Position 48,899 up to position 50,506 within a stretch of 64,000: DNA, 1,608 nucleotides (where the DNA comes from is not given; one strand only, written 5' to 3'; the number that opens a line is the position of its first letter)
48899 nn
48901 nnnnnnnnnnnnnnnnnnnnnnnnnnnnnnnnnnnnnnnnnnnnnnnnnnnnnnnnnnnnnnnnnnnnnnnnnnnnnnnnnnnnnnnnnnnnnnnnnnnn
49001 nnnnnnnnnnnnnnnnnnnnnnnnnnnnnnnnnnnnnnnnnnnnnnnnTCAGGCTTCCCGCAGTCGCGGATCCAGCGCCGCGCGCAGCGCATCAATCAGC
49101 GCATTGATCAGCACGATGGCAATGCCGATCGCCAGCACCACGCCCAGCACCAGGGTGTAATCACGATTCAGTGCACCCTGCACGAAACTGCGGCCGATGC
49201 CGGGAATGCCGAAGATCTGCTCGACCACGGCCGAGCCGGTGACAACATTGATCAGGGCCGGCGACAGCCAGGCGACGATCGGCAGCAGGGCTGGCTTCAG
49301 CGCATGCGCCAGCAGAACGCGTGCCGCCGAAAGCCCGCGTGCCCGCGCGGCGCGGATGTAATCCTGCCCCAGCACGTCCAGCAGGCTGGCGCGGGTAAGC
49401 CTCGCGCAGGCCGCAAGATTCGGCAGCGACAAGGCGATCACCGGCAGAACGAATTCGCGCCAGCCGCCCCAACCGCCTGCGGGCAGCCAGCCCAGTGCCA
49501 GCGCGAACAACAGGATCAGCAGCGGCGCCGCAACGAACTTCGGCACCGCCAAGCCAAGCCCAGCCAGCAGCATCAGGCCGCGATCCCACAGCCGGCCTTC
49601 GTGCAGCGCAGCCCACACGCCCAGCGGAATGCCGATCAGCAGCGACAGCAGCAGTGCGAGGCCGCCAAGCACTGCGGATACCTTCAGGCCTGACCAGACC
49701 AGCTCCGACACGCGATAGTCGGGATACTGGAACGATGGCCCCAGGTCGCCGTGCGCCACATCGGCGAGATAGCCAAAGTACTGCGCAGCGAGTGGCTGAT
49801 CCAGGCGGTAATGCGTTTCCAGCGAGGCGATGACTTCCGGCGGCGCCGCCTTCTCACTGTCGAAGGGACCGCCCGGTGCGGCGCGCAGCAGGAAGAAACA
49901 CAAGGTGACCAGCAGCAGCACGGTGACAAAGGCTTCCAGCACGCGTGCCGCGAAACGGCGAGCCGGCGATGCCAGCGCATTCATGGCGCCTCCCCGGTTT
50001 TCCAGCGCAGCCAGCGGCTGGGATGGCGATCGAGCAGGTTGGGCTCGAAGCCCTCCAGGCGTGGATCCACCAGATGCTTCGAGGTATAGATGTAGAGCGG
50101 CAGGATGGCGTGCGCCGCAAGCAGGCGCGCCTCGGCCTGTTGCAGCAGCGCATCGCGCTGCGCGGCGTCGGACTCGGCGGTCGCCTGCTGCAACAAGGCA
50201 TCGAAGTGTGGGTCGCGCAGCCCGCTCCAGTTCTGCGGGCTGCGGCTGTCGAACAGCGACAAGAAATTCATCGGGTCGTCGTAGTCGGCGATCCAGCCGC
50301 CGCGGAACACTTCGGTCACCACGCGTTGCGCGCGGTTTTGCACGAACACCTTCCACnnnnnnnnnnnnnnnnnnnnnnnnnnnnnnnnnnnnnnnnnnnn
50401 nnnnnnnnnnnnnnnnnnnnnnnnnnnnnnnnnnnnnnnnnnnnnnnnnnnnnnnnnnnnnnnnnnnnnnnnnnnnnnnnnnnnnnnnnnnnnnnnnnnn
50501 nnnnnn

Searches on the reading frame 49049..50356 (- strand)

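Call 64: search_protein_families(library=pfam, proteins=[window:49049-50356:-], max_evalue=0.0001)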
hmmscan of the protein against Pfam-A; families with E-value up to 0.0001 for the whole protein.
window:49049-50356:- (435 aa): 2 families
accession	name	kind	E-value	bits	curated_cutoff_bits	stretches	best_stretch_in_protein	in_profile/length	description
PF00528.27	BPD_transp_1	-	1.5e-38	132.8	26.4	1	242-433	1-183/184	Binding-protein-dependent transport system inner membrane component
PF19300.4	BPD_transp_1_N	-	4.7e-06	27.2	23.8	1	136-203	6-75/114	Binding-prot-dependent transport system membrane comp, N-term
